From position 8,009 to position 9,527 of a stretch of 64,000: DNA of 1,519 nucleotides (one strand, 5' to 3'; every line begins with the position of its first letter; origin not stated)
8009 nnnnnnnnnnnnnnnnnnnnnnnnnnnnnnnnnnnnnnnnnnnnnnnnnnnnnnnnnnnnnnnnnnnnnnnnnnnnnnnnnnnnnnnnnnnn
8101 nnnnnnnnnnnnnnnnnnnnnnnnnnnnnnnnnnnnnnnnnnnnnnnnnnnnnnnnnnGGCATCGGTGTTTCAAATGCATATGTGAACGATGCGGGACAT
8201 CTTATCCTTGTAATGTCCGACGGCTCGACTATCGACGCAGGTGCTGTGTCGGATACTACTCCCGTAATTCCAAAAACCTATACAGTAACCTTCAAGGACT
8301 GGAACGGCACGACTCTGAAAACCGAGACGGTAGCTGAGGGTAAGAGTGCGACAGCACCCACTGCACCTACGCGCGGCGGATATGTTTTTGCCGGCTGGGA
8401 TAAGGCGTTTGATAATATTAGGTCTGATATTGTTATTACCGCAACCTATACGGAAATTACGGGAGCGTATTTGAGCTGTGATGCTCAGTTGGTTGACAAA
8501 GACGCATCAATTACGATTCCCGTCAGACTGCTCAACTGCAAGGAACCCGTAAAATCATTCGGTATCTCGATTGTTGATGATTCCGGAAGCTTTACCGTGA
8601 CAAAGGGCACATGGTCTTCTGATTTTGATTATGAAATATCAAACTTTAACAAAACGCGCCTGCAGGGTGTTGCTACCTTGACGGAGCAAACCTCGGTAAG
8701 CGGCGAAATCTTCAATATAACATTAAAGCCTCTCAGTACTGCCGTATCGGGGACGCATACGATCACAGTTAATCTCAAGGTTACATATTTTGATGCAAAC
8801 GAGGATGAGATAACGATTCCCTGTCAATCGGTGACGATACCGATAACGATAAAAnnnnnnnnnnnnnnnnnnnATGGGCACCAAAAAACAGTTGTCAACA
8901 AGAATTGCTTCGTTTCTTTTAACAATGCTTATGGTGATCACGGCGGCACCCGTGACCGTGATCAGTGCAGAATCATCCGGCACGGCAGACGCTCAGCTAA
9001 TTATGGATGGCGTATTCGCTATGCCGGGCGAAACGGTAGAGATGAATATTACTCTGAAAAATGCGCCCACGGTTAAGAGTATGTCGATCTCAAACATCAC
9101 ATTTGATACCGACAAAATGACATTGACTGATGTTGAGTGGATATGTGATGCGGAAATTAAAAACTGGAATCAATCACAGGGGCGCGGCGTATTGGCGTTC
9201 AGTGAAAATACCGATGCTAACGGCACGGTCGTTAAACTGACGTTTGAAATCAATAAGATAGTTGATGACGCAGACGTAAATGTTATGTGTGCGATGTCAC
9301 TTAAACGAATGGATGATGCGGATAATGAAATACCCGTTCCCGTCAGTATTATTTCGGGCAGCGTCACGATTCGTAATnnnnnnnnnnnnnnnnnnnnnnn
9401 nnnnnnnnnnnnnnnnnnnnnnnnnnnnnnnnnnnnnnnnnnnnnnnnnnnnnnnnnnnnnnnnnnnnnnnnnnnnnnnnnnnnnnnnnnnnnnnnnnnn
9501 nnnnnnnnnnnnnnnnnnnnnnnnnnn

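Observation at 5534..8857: Lipoprotein built from 20 alternating '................' modules and collagen-like triplet runs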

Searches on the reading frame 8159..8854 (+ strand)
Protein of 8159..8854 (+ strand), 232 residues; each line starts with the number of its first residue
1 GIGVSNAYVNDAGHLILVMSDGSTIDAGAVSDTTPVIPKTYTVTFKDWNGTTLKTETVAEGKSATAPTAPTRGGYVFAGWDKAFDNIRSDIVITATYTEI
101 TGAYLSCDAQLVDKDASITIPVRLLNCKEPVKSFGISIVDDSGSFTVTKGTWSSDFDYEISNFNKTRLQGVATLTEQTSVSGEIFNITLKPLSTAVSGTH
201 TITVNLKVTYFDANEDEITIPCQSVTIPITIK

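Call 12: search_solved_structures(query=window:8159-8854:+, max_evalue=10, show_alignments=2)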
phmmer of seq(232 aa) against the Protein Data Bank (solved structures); distinct sequences matched with E-value up to 10: 14.
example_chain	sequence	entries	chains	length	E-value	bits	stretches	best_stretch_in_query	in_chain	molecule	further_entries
2y5p_A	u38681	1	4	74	6e-05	26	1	40-81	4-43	INTERNALIN B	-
2y5q_A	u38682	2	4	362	6.2e-05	25.9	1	34-81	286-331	INTERNALIN B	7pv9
9qr5_A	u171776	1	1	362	8.4e-05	25.5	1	34-81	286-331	Internalin B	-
1m9s_A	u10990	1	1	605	0.00013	24.9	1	34-81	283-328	Internalin B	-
7nms_A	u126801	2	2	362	0.00039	23.3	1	34-81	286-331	Internalin B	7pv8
9qr4_A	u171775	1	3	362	0.00047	23.1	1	34-81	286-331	Internalin B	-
9n6t_A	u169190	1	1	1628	0.62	12.9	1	128-174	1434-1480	CRISPR-associated endonuclease Cas9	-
9ehf_A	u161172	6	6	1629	0.62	12.9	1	128-174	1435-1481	CRISPR-associated endonuclease Cas9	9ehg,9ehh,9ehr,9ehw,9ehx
5b2o_A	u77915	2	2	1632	0.62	12.9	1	128-174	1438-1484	CRISPR-associated endonuclease Cas9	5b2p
5b2q_A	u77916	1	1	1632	0.85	12.4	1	128-174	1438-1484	CRISPR-associated endonuclease Cas9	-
9t5p_E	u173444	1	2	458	0.93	12.3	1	31-74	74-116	Volume-regulated anion channel subunit LRRC8D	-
1ff4_A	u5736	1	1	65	1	12.1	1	33-83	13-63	MUSCARINIC TOXIN/ACETYLCHOLINE RECEPTOR BINDING PROTEIN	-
9t5m_A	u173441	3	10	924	2.9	10.7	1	31-74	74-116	Volume-regulated anion channel subunit LRRC8D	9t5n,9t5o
9dx7_E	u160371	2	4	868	4.9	9.9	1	31-74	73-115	Volume-regulated anion channel subunit LRRC8D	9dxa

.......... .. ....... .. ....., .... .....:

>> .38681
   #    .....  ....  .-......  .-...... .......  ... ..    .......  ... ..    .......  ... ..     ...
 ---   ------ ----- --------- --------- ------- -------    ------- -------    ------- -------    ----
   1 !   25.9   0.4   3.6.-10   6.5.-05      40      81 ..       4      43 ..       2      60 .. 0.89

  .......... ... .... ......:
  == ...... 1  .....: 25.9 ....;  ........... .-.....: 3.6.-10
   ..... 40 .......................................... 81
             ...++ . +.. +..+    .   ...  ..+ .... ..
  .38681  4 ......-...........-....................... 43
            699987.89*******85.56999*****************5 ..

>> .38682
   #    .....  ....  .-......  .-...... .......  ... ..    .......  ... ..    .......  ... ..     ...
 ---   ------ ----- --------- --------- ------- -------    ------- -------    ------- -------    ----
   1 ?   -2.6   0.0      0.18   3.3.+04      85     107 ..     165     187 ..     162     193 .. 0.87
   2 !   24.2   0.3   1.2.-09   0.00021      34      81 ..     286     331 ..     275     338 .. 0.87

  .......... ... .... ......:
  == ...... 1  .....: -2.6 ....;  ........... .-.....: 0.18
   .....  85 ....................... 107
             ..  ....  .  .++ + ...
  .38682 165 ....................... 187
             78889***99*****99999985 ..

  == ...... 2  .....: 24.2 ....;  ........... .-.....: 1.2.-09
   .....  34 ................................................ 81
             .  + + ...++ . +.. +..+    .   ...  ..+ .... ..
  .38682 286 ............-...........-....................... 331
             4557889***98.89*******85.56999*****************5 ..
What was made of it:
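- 8273..8455 (+): InlB-type B-repeat (Flg_new / List_Bact_rpt). Matches the PDB InlB B-repeat, E 6e-5 (call 12).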

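Call 23: find_related_loci(query=A1, collection=genome_contigs, flank=10000)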
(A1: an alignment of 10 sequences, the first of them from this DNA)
Query A1 (232 aa) in genome_contigs; peptide patterns used: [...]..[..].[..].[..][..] (x = any residue, [..] = any of these).
599 stretches matched a pattern (row limit reached: there are more); 565 encode a relative of the query (tblastn E <= 1e-3); the best 80 are kept; 80 distinct loci.
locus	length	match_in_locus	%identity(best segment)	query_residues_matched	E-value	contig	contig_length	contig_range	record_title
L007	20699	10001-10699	62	1-232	5e-91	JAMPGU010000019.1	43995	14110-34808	MAG: Clostridium sp. isolate NALB_7961_35 Scaffold_#19__SCF_019___43995_bp, whole genome shotgun sequence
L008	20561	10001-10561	54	45-231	7e-69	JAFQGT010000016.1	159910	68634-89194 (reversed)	MAG: Oscillospiraceae bacterium isolate RGIG1805 Goat_Cecum-5__c1105, whole genome shotgun sequence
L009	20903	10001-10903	52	1-231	3e-67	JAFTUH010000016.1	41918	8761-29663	MAG: Clostridia bacterium isolate RGIG4156 Roe_deer_Colon-1__c129897, whole genome shotgun sequence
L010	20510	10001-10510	66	1-99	5e-40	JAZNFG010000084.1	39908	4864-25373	MAG: Acutalibacteraceae bacterium isolate T1900044715_TS20190181.MAGScoT_cleanbin_000007 SGB_1867_k141_630648, whole gen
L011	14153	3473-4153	41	1-220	6e-39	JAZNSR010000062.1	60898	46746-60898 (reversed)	MAG: Faecousia sp. isolate T1900044807_TS20190273.MAGScoT_cleanbin_000067 SGB_2765_k141_451231, whole genome shotgun seq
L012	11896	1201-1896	39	1-214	3e-37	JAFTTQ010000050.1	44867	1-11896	MAG: Oscillospiraceae bacterium isolate RGIG4139 Roe_deer_Colon-1__c355214, whole genome shotgun sequence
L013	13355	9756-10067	63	1-101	5e-37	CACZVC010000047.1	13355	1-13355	MAG: uncultured Ruminococcus sp. isolate RUG12975 genome assembly, contig: RUG12975_asm_47, whole genome shotgun sequenc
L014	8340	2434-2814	51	1-126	5e-36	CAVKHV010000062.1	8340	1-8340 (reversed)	Agathobacter sp. isolate H07659-L1_cleanbin_000003 genome assembly, contig: Spades_H07659-L1_contig_5407, whole genome s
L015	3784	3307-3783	61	1-99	1e-36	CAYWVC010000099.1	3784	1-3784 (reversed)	MAG TPA_asm: uncultured Lachnospiraceae bacterium isolate SRP225648_co1_340 genome assembly, contig: NODE_61920_length_3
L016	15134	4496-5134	42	1-204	1e-35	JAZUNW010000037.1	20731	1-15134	MAG: Faecousia sp. isolate T1900044879_TS20190345.MAGScoT_cleanbin_000019 SGB_3202_k141_1367670, whole genome shotgun se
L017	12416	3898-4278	52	1-126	4e-36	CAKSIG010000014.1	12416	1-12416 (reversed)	MAG: uncultured Eubacteriales bacterium isolate REFINED_METABAT215_TOP10_CONTIGS_1500_ASSEMBLY_K77_MERGED__Hadza_MoBio_h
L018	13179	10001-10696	39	1-220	1e-35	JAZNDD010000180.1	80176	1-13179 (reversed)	MAG: Faecousia sp. isolate T1900044728_TS20190194.MAGScoT_cleanbin_000037 SGB_1983_k141_83596, whole genome shotgun sequ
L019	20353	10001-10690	59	1-103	2e-34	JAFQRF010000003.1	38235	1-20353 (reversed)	MAG: Clostridia bacterium isolate RGIG2077 Goat_Colon-2__c15874, whole genome shotgun sequence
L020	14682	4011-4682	36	1-220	6e-34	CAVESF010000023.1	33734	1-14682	Acutalibacteraceae bacterium isolate H07676-L1_cleanbin_000003 genome assembly, contig: Spades_H07676-L1_contig_942, who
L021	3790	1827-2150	60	1-101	1e-33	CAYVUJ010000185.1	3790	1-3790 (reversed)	MAG TPA_asm: uncultured Lachnospiraceae bacterium isolate SRP199465_co2_688 genome assembly, contig: NODE_69573_length_3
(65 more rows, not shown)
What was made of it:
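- Tried and rejected: The nearest species-representative locus is a MAG labelled Clostridium sp. NALB_7961_35, with 62% identity at the C-terminus (call 23).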

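Call 59: predict_structure(alignment_id=A1)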
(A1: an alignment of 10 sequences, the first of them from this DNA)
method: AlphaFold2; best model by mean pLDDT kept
length: 232 residues; sequences in the alignment: 10
mean_pLDDT: 86.6   pTM: 0.63
mean pLDDT of the five models: 86.6, 83.8, 83.1, 82.8, 81.6
residues with pLDDT >= 90: 97; 70-90: 116; 50-70: 18; < 50: 1
segments of 3 or more residues with pLDDT < 50: none
pLDDT, mean of each block of 10 residues (from residue 1): 90 90 92 64 96 96 94 88 96 95 85 91 85 86 87 82 83 78 90 91 86 66 80 91
secondary structure, 60 per line:
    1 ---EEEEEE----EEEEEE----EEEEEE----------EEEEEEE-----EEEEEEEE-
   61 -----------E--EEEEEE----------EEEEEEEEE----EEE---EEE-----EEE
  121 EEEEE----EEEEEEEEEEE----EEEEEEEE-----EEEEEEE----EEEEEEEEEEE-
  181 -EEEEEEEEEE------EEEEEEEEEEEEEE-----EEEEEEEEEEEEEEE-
elements in order: E4-9 E14-19 E24-29 E40-46 E52-59 E75-80 E91-99 E104-106 E110-112 E118-125 E130-140 E145-152 E158-164 E169-179 E182-191 E198-211 E217-231
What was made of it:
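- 8168..8254 (+): Small three-stranded beta unit directly after the last Gly-X-Y run (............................), conserved in the family. AF2 pLDDT ~90, three strands (call 59).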

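Call 62: fold_search(model_id=the predicted structure, library=pdb)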
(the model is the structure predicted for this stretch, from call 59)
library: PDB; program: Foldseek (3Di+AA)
matches with E <= 10: 1968; with E <= 0.001: 121
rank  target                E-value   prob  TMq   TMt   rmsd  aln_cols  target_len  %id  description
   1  5n5p_A                1.8e-07  1.00  0.45  0.71   3.8       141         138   13  Crystal structure of Ruminococcus flavefaciens' type III complex containing the fifth cohesin from scaffoldin B and th (released 2018-02-28)
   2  6kgf_A                3.3e-07  1.00  0.44  0.68   3.4       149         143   21  Crystal structure of CaDoc0917(R16D)-CaCohA2 complex at pH 8.2 (released 2020-07-08)
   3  5nrm_A                3.6e-07  1.00  0.44  0.68   3.5       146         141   16  Crystal structure of the sixth cohesin from Acetivibrio cellulolyticus' scaffoldin B in complex with Cel5 dockerin S51 (released 2018-01-31)
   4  6kgf_C                4.7e-07  1.00  0.43  0.64   3.8       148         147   20  Crystal structure of CaDoc0917(R16D)-CaCohA2 complex at pH 8.2 (released 2020-07-08)
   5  6kge_A                5.7e-07  1.00  0.45  0.70   3.2       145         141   19  Crystal structure of CaDoc0917(R16D)-CaCohA2 complex at pH 5.5 (released 2020-07-08)
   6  6kgd_A                6.1e-07  1.00  0.45  0.68   3.3       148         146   22  Crystal structure of CaDoc0917(R49D)-CaCohA2 complex at pH 8.0 (released 2020-07-08)
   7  5n5p_C                6.1e-07  1.00  0.43  0.69   3.9       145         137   13  Crystal structure of Ruminococcus flavefaciens' type III complex containing the fifth cohesin from scaffoldin B and th (released 2018-02-28)
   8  6kg8_MODEL_1_A        7.8e-07  1.00  0.45  0.64   4.1       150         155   21  Solution structure of CaCohA2 from Clostridium acetobutylicum (released 2020-07-08)
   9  4dh2_C                8.7e-07  1.00  0.39  0.54   5.9       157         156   14  Crystal structure of Coh-OlpC(Cthe_0452)-Doc435(Cthe_0435) complex: A novel type I Cohesin-Dockerin complex from Clost (released 2012-11-28)
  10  5nrk_A                1.1e-06  1.00  0.43  0.64   3.7       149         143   16  Crystal structure of the sixth cohesin from Acetivibrio cellulolyticus' scaffoldin B in complex with Cel5 dockerin S15 (released 2018-01-31)
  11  6kgc_A                1.1e-06  1.00  0.45  0.69   3.2       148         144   22  Crystal structure of CaDoc0917(R49D)-CaCohA2 complex at pH 5.4 (released 2020-07-08)
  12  3ul4_A                1.2e-06  1.00  0.42  0.63   3.9       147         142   18  Crystal structure of Coh-OlpA(Cthe_3080)-Doc918(Cthe_0918) complex: A novel type I Cohesin-Dockerin complex from Clost (released 2012-11-28)
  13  5lxv_A                2.1e-06  1.00  0.41  0.53   4.1       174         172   13  Crystal structure of Ruminococcus flavefaciens scaffoldin C cohesin in complex with a dockerin from an uncharacterized (released 2016-10-19)
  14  4ums                  2.2e-06  1.00  0.46  0.66   3.2       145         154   12  The crystal structure of the seventh ScaB type I cohesin from Pseudobacteroides cellulosolvens (released 2015-05-06)
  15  5lxv_C                2.8e-06  1.00  0.43  0.56   3.5       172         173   12  Crystal structure of Ruminococcus flavefaciens scaffoldin C cohesin in complex with a dockerin from an uncharacterized (released 2016-10-19)
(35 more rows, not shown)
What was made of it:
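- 8456..8848 (+): C-terminal cohesin module (aa 975-1105). In the AF2 model (pLDDT 86.6, call 59) the 24 best-ranked Foldseek PDB hits are cohesins, E 2e-7, TM 0.64-0.71 on the target (call 62).
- On Cohesin-dockerin anchoring scaffoldin: AF2 pLDDT 86.6; the best-ranked Foldseek PDB hits are cohesins, E 2e-7 (calls 59, 62).
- Closest known: Anchoring scaffoldins of cellulosome/amylosome systems. Same: The cohesin fold matches those of R. flavefaciens, A. cellulolyticus and C. acetobutylicum (call 62).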

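Call 76: search_protein_families(library=phrogs, proteins=[window:8276-8854:+], max_evalue=0.01)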
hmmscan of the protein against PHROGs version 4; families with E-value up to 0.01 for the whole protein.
seq(193 aa): 0 families

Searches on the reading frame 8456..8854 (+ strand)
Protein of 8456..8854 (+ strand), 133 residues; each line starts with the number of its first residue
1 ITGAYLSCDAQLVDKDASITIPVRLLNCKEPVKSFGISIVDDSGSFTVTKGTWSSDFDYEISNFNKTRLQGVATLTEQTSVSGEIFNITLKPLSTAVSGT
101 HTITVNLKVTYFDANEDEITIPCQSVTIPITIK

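Call 17: search_protein_families(library=pfam, proteins=[window:8456-8854:+], max_evalue=10)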
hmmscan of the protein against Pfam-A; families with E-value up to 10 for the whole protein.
seq(133 aa): 4 families
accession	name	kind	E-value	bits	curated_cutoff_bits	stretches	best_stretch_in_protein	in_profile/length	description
PF00963.24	Cohesin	-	4.8e-06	27.3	24.1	1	16-120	13-129/139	Cohesin domain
PF18957.6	RibLong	-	0.039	15.2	27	1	87-122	56-89/93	Long Rib domain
PF21876.2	STIV_turret_2nd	-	0.069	13.6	27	1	45-111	17-81/106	C381 turret protein 2nd galactose-binding domain-like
PF04200.17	Lipoprotein_17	-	0.86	10.4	22.4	1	76-121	35-79/84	Lipoprotein associated domain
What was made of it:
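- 8456..8848 (+): Pfam Cohesin 27.3 bits > GA 24.1 when scored alone (call 17).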

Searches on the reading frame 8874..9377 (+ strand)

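Call 17: search_protein_families(library=pfam, proteins=[window:8874-9377:+], max_evalue=10)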
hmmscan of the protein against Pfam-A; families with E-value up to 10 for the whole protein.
seq(168 aa): 1 family
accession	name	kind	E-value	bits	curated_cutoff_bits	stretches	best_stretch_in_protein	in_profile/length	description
PF00963.24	Cohesin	-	2.4e-07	31.5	24.1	1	42-166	3-139/139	Cohesin domain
